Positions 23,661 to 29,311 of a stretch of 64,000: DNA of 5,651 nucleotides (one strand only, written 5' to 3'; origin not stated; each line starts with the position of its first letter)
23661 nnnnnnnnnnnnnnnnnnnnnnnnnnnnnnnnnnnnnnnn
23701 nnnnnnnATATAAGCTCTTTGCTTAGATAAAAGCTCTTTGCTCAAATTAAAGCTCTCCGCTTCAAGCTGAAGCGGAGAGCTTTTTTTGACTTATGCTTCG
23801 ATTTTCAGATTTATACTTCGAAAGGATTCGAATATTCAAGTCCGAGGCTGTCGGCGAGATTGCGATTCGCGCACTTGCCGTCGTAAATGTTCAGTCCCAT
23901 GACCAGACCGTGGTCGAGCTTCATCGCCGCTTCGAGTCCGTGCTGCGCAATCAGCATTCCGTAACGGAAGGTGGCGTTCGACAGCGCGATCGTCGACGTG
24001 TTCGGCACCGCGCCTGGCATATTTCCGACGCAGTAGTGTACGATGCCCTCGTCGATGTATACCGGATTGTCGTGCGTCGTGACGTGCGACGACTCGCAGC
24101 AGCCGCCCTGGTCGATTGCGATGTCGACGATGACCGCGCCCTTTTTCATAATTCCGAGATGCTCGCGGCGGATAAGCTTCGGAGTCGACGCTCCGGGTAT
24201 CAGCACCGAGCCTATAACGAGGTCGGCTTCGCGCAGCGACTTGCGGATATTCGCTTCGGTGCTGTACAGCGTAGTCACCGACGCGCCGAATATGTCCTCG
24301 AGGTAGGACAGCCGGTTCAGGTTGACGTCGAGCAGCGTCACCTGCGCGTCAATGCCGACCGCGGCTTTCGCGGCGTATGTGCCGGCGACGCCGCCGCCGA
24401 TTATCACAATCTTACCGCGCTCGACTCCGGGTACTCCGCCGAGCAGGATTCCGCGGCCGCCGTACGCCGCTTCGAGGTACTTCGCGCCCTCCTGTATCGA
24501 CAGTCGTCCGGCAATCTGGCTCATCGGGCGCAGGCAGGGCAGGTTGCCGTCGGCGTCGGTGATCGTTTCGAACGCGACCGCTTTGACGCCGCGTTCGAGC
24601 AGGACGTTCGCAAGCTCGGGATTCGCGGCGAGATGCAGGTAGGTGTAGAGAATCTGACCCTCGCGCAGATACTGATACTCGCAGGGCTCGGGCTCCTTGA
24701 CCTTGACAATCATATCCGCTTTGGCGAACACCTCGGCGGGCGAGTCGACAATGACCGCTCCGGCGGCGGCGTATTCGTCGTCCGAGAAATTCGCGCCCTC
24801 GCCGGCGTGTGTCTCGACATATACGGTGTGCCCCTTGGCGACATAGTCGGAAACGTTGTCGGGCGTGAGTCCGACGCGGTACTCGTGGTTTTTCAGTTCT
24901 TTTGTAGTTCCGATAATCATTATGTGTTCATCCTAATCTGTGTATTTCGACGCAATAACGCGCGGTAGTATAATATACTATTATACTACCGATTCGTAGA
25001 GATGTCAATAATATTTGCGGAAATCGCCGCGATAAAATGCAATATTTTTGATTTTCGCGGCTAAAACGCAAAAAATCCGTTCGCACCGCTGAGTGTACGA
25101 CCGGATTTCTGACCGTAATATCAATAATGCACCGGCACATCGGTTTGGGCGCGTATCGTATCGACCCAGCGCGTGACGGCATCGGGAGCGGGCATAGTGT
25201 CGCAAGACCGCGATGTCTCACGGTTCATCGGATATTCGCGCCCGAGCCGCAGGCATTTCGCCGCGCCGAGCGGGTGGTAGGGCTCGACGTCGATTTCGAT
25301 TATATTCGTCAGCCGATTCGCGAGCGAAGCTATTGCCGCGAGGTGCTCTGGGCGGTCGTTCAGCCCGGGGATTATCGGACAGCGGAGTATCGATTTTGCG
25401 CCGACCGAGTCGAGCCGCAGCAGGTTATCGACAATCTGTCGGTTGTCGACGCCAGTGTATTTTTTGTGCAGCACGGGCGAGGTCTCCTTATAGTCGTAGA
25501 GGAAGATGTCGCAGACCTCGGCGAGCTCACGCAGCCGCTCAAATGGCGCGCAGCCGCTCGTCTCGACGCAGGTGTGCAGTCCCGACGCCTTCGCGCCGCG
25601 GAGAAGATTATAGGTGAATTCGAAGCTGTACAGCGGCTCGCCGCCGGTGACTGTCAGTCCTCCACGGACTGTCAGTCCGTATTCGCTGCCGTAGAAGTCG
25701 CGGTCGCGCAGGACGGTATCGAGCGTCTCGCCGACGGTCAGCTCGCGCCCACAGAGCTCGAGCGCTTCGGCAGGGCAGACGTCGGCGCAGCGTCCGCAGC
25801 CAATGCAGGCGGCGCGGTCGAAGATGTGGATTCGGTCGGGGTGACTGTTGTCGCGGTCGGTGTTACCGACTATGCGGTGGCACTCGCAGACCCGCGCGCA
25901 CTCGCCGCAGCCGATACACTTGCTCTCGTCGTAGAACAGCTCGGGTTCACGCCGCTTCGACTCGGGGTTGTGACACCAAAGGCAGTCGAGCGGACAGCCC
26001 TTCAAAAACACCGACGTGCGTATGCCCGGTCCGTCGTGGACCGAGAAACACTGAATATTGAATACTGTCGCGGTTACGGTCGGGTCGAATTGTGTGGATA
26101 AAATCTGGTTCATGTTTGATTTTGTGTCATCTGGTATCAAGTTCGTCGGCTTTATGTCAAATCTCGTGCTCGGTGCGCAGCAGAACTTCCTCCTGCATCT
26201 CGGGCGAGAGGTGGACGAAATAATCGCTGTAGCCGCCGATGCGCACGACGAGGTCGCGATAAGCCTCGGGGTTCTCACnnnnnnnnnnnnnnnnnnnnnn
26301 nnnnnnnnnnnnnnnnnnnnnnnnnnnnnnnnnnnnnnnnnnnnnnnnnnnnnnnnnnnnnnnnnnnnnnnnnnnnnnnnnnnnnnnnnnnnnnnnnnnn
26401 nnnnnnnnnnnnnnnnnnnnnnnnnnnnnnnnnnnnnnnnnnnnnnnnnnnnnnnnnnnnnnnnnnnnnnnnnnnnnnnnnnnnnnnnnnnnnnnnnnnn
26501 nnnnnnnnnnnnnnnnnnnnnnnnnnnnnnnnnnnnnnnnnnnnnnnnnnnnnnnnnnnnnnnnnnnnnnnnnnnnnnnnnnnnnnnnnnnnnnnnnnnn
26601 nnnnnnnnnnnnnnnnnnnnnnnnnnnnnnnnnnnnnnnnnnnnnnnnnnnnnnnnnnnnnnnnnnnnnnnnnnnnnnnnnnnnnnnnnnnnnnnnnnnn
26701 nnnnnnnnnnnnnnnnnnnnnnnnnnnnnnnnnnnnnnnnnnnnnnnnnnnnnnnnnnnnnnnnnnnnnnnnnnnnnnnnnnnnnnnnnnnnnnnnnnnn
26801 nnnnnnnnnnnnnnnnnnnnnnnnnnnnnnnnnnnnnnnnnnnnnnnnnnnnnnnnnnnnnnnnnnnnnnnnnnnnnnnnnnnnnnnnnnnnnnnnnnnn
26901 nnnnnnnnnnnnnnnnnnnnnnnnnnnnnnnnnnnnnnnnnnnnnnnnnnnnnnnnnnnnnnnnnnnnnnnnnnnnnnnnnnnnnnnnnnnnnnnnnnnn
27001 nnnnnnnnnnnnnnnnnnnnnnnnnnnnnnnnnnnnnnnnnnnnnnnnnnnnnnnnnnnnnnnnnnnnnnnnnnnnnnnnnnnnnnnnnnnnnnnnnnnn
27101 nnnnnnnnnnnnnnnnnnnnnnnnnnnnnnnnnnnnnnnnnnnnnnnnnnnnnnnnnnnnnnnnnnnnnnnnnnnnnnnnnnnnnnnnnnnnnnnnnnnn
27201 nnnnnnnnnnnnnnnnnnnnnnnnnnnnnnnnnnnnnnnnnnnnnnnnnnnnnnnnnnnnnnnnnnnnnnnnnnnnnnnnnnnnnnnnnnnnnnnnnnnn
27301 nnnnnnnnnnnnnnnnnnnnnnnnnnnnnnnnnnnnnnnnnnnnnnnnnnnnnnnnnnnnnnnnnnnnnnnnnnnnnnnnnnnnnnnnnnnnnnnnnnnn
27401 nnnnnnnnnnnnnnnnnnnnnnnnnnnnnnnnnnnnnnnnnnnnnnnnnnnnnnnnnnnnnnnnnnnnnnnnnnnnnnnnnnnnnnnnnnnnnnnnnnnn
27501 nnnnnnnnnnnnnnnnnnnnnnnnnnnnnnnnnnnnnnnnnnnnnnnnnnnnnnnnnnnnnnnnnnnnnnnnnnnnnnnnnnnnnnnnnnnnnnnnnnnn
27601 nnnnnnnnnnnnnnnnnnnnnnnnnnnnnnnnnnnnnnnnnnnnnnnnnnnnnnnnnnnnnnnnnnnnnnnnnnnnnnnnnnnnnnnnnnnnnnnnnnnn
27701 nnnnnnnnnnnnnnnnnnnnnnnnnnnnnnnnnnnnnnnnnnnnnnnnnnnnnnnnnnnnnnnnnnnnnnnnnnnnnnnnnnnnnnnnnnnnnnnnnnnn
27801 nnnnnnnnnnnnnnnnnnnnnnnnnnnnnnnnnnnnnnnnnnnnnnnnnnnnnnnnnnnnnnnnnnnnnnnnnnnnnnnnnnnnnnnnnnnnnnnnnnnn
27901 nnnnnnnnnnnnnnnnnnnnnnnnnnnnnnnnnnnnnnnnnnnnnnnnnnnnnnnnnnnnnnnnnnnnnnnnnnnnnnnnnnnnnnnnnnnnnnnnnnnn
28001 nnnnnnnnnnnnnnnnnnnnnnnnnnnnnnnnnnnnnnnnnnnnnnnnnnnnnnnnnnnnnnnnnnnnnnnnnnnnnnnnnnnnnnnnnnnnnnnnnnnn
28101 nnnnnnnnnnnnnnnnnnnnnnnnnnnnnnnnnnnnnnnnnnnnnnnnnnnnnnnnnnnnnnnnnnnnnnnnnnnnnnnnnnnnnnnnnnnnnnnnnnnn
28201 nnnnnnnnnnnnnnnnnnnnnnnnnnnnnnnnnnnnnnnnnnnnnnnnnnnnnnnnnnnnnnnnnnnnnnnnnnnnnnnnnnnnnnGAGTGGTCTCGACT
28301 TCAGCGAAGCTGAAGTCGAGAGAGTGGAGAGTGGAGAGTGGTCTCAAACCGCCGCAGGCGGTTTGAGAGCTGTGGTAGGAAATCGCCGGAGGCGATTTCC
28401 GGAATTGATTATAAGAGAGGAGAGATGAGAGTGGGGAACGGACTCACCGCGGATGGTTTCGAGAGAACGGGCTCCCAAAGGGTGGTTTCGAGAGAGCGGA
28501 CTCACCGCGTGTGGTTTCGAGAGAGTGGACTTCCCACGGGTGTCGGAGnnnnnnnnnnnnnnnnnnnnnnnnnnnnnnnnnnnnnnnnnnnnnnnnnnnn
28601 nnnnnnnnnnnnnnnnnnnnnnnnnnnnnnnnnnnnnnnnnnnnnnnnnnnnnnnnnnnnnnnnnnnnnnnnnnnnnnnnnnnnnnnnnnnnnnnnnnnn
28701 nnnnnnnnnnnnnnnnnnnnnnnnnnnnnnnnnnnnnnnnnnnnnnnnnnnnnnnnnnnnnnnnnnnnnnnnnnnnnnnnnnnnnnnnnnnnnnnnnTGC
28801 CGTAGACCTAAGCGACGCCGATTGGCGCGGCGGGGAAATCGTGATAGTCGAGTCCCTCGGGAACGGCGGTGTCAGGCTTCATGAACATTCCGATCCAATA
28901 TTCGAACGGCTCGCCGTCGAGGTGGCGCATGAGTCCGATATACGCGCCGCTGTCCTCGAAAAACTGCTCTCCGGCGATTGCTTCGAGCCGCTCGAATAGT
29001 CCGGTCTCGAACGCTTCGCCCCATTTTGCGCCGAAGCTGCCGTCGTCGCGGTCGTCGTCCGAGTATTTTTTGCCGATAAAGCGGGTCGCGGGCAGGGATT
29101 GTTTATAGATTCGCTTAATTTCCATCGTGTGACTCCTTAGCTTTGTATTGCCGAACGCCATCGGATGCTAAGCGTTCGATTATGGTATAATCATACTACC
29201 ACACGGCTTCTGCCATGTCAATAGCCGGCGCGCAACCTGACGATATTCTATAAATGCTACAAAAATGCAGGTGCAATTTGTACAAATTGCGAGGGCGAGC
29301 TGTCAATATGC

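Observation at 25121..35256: Back-to-back GRE loci 1 and 2 with a divergent AraC regulator and a permease-less binding lipoprotein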

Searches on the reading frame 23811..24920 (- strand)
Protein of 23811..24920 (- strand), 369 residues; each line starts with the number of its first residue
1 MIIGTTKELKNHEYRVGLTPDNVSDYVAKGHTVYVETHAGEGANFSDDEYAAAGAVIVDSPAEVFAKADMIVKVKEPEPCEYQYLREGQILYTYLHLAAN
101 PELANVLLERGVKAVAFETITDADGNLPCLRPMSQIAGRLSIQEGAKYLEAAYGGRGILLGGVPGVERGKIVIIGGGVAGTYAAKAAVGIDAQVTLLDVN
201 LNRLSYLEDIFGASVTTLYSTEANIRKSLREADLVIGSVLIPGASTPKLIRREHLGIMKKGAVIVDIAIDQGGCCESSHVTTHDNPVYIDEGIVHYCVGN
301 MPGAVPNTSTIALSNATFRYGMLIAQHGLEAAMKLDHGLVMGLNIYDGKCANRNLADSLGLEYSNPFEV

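Call 3: search_protein_families(library=pfam, proteins=[window:23811-24920:-])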
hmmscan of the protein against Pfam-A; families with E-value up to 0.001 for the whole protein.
window:23811-24920:- (369 aa): 5 families
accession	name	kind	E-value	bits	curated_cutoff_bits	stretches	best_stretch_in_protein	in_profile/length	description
PF01262.27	AlaDh_PNT_C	-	8.6e-83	277.4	23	1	141-352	1-213/214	Alanine dehydrogenase/PNT, C-terminal domain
PF05222.21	AlaDh_PNT_N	-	8.9e-48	162.4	30.4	1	5-137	2-136/136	Alanine dehydrogenase/PNT, N-terminal domain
PF02826.25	2-Hacid_dh_C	-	3.8e-06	26.8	25.1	1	167-268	35-127/178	D-isomer specific 2-hydroxyacid dehydrogenase, NAD binding domain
PF07992.20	Pyr_redox_2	-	0.00048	20.1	26.1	1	170-207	2-37/291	Pyridine nucleotide-disulphide oxidoreductase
PF01488.26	Shikimate_DH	-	0.00078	20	24.3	0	167-269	11-113/138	Shikimate / quinate 5-dehydrogenase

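Call 4: search_protein_families(library=ncbifam, proteins=[window:23811-24920:-])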
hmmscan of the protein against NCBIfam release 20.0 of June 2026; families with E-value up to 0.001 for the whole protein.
window:23811-24920:- (369 aa): 6 families
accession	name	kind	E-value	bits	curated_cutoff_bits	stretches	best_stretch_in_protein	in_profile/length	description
TIGR00518.1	alaDH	equivalog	5.9e-145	482.9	391.85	1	1-366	1-365/370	alanine dehydrogenase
NF006942.0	PRK09424.1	equivalog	6.7e-48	163.7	383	2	1-202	1-199/510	Re/Si-specific NAD(P)(+) transhydrogenase subunit alpha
TIGR00561.1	pntA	equivalog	4.3e-41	141.1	444.4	2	3-199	2-195/511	Re/Si-specific NAD(P)(+) transhydrogenase subunit alpha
NF010783.0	PRK14186.1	equivalog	0.00015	21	333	1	212-322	182-284/297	bifunctional methylenetetrahydrofolate dehydrogenase/methenyltetrahydrofolate cyclohydrolase FolD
NF006162.0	PRK08306.1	equivalog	0.00019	20.8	261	1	170-274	156-249/297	dipicolinate synthase subunit DpsA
NF007030.0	PRK09496.1-1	equivalog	0.00093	17.9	371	0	170-234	2-68/458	Trk system potassium transporter TrkA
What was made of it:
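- Checked: Alanine dehydrogenase, 23811-24920 (-): TIGR00518 scores 483 bits against a cutoff of 392 (call 4).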

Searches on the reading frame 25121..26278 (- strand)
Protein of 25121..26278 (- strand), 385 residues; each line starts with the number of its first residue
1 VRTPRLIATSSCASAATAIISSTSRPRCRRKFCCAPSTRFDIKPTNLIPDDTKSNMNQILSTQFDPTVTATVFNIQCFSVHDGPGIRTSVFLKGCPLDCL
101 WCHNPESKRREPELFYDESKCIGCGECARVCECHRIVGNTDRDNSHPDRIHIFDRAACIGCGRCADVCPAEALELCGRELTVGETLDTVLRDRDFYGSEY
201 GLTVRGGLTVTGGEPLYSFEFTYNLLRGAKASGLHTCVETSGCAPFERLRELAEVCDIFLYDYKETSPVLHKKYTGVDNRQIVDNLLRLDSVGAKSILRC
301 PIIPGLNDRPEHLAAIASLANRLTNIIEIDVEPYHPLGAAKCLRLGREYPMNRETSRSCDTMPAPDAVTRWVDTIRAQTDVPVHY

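Call 3: search_protein_families(library=pfam, proteins=[window:25121-26278:-])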
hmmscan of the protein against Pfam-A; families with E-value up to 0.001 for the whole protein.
window:25121-26278:- (385 aa): 12 families
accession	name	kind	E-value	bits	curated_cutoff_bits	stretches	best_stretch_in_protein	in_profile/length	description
PF00037.32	Fer4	-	1.9e-12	46.9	21.1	2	152-174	2-24/24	4Fe-4S binding domain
PF12837.12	Fer4_6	-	7.7e-12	45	25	2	153-173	4-24/24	4Fe-4S binding domain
PF04055.27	Radical_SAM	-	1.8e-11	44.9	29.5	1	207-313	48-162/166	Radical SAM superfamily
PF13353.11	Fer4_12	-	3.8e-11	43.9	22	1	82-117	2-37/137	4Fe-4S single cluster domain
PF12797.12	Fer4_2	-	5.5e-11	42.1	24.5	2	152-170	4-22/22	4Fe-4S binding domain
PF14697.11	Fer4_21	-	1.8e-09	38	35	1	117-174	4-58/59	4Fe-4S dicluster domain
PF12838.12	Fer4_7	-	5.1e-09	36.9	27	1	120-172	1-52/52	4Fe-4S dicluster domain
PF13237.11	Fer4_10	-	5.7e-08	33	25.5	2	115-169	3-53/53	4Fe-4S dicluster domain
PF13187.11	Fer4_9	-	2.2e-05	24.8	27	1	120-172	1-51/52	4Fe-4S dicluster domain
PF13459.11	Fer4_15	-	3.6e-05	24.8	22.4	0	153-169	3-19/66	4Fe-4S single cluster domain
PF13484.11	Fer4_16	-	6.2e-05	24.1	30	0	158-175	2-19/66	4Fe-4S double cluster binding domain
PF17179.9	Fer4_22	-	0.00059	21.1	27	0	153-171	76-94/95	4Fe-4S dicluster domain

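Call 4: search_protein_families(library=ncbifam, proteins=[window:25121-26278:-])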
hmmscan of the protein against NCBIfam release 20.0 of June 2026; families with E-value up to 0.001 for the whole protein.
window:25121-26278:- (385 aa): 61 families (the best 25 are shown)
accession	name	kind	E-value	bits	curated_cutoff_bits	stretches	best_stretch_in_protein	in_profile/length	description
TIGR02494.1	PFLE_PFLC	subfamily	1.5e-91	306.7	174.35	1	72-362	1-282/293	glycyl-radical enzyme activating protein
NF043069.1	T4HPD_activ_SAM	equivalog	2.1e-83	280.2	425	1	70-362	2-281/299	trans-4-hydroxy-L-proline dehydratase activase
NF048010.1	SfplDhtActHpsHDes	equivalog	2.4e-83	279.4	430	1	68-356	4-285/298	(2S)-3-sulfopropanediol dehydratase activating enzyme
NF033719.1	ind_deCO2_activ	equivalog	6.5e-76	255.5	425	1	70-362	1-286/302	indoleacetate decarboxylase activase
TIGR04395.1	cutC_activ_rSAM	equivalog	3.9e-75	253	360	1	69-356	4-284/309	choline TMA-lyase-activating enzyme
NF048008.1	SfplDhtActHpfHKleb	equivalog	2.3e-67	227.5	500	1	71-352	1-276/308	(2S)-3-sulfopropanediol dehydratase activating enzyme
NF033717.2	HPDL_rSAM_activ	equivalog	2.6e-67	227.3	420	1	69-358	3-285/311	4-hydroxyphenylacetate decarboxylase activase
TIGR04003.1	rSAM_BssD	equivalog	2.9e-59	200.8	496.45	1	72-349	3-274/314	[benzylsuccinate synthase]-activating enzyme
NF007483.0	PRK10076.1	equivalog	6.2e-52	176.6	326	2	154-356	68-268/292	[formate-C-acetyltransferase]-activating enzyme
TIGR02493.1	PFLA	equivalog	2.4e-45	154.8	231.75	2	160-356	28-219/235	pyruvate formate-lyase-activating protein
TIGR04041.1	activase_YjjW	hypoth_equivalog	2e-41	142.2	250.2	1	70-341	2-245/276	YjjW family glycine radical enzyme activase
NF008356.0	PRK11145.1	equivalog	9.7e-33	113.4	375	2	176-362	47-230/246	pyruvate formate lyase 1-activating protein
TIGR02495.1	NrdG2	equivalog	1.9e-10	40.4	131.15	1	74-111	4-43/193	anaerobic ribonucleoside-triphosphate reductase activating protein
TIGR02512.1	FeFe_hydrog_A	subfamily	5.6e-10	38.6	405.95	1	116-174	4-68/375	[FeFe] hydrogenase, group A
TIGR02491.1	NrdG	equivalog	9.5e-10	38.6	126.1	1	73-109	3-39/154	anaerobic ribonucleoside-triphosphate reductase activating protein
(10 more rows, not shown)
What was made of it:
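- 25121..26113 (-): AE-1, radical-SAM glycyl-radical activating enzyme (330 aa). TIGR02494 scores 306.7 bits against a cutoff of 174 (call 4).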

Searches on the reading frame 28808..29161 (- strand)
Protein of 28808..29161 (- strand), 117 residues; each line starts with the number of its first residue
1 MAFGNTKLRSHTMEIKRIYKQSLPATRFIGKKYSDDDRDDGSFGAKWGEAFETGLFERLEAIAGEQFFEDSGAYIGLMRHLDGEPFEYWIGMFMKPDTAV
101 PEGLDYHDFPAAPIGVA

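Call 3: search_protein_families(library=pfam, proteins=[window:28808-29161:-])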
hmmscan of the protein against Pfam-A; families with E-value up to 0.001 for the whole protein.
window:28808-29161:- (117 aa): 0 families

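Call 4: search_protein_families(library=ncbifam, proteins=[window:28808-29161:-])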
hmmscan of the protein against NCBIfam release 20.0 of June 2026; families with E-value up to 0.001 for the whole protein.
window:28808-29161:- (117 aa): 0 families

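Call 45: search_protein_representatives(protein=window:28808-29125:-)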
Query: 105 residues. Proteins with E-value up to 0.001 (for the whole library): 278; up to 1e-10: 138; up to 1e-30: 1. The best 150 are listed.
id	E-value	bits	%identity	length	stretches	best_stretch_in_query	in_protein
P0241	2.2e-31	124.9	76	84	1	1-83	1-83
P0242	7.0e-30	120.1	59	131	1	2-97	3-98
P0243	7.3e-30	120.0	60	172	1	1-104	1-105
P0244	1.8e-27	112.3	57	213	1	3-104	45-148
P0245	3.1e-27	111.6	40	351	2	3-103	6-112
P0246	2.5e-26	108.7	55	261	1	3-104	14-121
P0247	3.5e-26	108.2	55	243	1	3-104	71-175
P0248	7.8e-26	107.1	54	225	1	3-104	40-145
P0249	1.1e-25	106.6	55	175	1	2-104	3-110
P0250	1.6e-25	106.1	54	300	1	2-104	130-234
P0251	1.7e-24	102.8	52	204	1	2-104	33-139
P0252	5.6e-24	101.1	52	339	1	4-104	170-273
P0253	4.5e-23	98.2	48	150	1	2-105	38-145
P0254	4.7e-23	98.1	52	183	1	2-104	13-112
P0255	7.1e-23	97.5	53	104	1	2-98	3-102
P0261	5.2e-21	91.5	49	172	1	3-104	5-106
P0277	7.6e-19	84.6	45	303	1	2-104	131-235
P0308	1.3e-15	74.2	40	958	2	9-104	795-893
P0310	1.3e-15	74.1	41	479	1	5-104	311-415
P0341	4.2e-13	66.1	43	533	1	2-104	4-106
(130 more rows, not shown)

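Call 47: search_protein_families(library=pfam, max_evalue=0.1, proteins=[P0243, P0249, P0261, P0250, P0245, P0252, P0308, P0277, P0310, P0341])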
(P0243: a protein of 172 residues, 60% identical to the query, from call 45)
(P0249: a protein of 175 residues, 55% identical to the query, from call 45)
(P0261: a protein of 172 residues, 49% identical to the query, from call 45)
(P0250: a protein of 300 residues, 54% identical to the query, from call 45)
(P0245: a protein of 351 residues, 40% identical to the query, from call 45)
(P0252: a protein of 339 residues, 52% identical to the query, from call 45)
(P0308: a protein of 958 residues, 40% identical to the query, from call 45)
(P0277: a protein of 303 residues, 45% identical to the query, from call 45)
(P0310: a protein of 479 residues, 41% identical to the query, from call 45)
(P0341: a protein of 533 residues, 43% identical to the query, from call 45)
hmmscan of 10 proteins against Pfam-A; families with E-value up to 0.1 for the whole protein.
P0243 (172 aa): 2 families
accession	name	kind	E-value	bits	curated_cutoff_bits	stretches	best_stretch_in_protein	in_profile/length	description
PF06445.20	GyrI-like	-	0.0054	17.4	26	1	10-100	7-91/155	GyrI-like small molecule binding domain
PF14526.11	Cass2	-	0.062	13.9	27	0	10-100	4-90/150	Integron-associated effector binding protein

P0249 (175 aa): 1 family
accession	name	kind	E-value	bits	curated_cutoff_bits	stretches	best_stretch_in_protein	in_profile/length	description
PF14526.11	Cass2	-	0.014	16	27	1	75-159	60-135/150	Integron-associated effector binding protein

P0261 (172 aa): 2 families
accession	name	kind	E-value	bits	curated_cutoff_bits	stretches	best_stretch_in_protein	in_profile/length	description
PF06445.20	GyrI-like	-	5.9e-05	23.8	26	1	12-115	7-105/155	GyrI-like small molecule binding domain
PF14526.11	Cass2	-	0.0054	17.4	27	1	70-120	59-111/150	Integron-associated effector binding protein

P0250 (300 aa): 2 families
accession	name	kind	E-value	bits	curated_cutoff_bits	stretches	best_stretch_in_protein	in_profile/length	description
PF12833.13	HTH_18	-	1.1e-19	70.9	33.6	1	37-105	11-79/80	Helix-turn-helix domain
PF00165.29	HTH_AraC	-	1.2e-10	41.6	26.6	1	69-105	7-42/42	Bacterial regulatory helix-turn-helix proteins, AraC family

P0245 (351 aa): 2 families
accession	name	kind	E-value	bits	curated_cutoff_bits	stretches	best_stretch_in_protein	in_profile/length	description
PF14526.11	Cass2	-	2.2e-10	41.4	27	1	204-291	5-90/150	Integron-associated effector binding protein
PF06445.20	GyrI-like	-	0.00033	21.4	26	1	205-311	9-111/155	GyrI-like small molecule binding domain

P0252 (339 aa): 1 family
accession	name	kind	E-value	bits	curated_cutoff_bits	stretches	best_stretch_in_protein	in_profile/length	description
PF00086.23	Thyroglobulin_1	-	0.057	13.3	20.6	0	15-49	20-55/67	Thyroglobulin type-1 repeat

P0308 (958 aa): 4 families
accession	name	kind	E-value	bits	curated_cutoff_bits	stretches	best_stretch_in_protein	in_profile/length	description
PF12833.13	HTH_18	-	3.5e-18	66.1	33.6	1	30-108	1-79/80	Helix-turn-helix domain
PF00165.29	HTH_AraC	-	1.2e-07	32.2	26.6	1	76-108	11-42/42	Bacterial regulatory helix-turn-helix proteins, AraC family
PF14526.11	Cass2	-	2.1e-05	25.2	27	1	635-724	5-91/150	Integron-associated effector binding protein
PF15613.11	WSD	-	0.075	13.7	25.4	0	312-394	4-52/69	Williams-Beuren syndrome DDT (WSD), D-TOX E motif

P0277 (303 aa): 4 families
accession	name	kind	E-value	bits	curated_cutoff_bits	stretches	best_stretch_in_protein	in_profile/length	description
PF12833.13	HTH_18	-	5e-17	62.4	33.6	1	27-105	1-79/80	Helix-turn-helix domain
PF00165.29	HTH_AraC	-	2.9e-08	34.1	26.6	1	68-104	6-41/42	Bacterial regulatory helix-turn-helix proteins, AraC family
PF14526.11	Cass2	-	1.1e-05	26.2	27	1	145-295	15-146/150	Integron-associated effector binding protein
PF21983.2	NikA-like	-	0.071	13.7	27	0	46-63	26-43/72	Mobilization protein NikA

P0310 (479 aa): 4 families
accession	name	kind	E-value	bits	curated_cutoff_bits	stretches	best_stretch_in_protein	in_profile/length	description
PF12833.13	HTH_18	-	1.3e-18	67.5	33.6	1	32-110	1-79/80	Helix-turn-helix domain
PF00165.29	HTH_AraC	-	4.2e-12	46.3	26.6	2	72-110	2-42/42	Bacterial regulatory helix-turn-helix proteins, AraC family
PF14526.11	Cass2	-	1.9e-06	28.6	27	1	141-239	4-104/150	Integron-associated effector binding protein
PF06445.20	GyrI-like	-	5.8e-05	23.8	26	1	142-237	8-103/155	GyrI-like small molecule binding domain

P0341 (533 aa): 0 families
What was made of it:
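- On GyrI-like / Cass2 effector-binding domain superfamily: Homologues score 17-26 bits, just below the cutoffs, and fused AraC-HTH versions exist (call 47).
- Checked: Homologues give sub-threshold GyrI-like/Cass2 hits, and some are fused to AraC HTH domains (call 47).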

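Call 60: find_encoding_contigs(protein=window:28808-29125:-, flank=3000, max_places=10)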
Protein window:28808-29125:- (105 aa): 23 contigs read that carry it; 1 place shown.
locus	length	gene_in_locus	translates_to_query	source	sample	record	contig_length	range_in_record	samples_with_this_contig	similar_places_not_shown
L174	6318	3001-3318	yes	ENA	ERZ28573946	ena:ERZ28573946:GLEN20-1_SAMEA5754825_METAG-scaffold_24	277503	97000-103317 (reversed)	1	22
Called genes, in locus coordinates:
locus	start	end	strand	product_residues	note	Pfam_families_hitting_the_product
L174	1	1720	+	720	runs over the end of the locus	PF02901:PFL-like, PF01228:Gly_radical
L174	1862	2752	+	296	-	PF13353:Fer4_12 (weak), PF12797:Fer4_2 (faint), PF00037:Fer4 (weak), PF13237:Fer4_10 (weak), PF14697:Fer4_21 (weak), PF12838:Fer4_7, PF13187:Fer4_9, PF04055:Radical_SAM, +3 more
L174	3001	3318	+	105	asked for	-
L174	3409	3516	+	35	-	-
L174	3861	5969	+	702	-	PF02901:PFL-like, PF01228:Gly_radical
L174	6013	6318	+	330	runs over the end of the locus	PF13353:Fer4_12 (faint), PF14697:Fer4_21, PF12838:Fer4_7, PF13187:Fer4_9 (weak), PF00037:Fer4, PF12797:Fer4_2 (weak), PF12837:Fer4_6 (weak), PF04055:Radical_SAM, +1 more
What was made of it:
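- The TAG allele is widespread: call 60. The allele is fixed across many assemblies (call 60).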
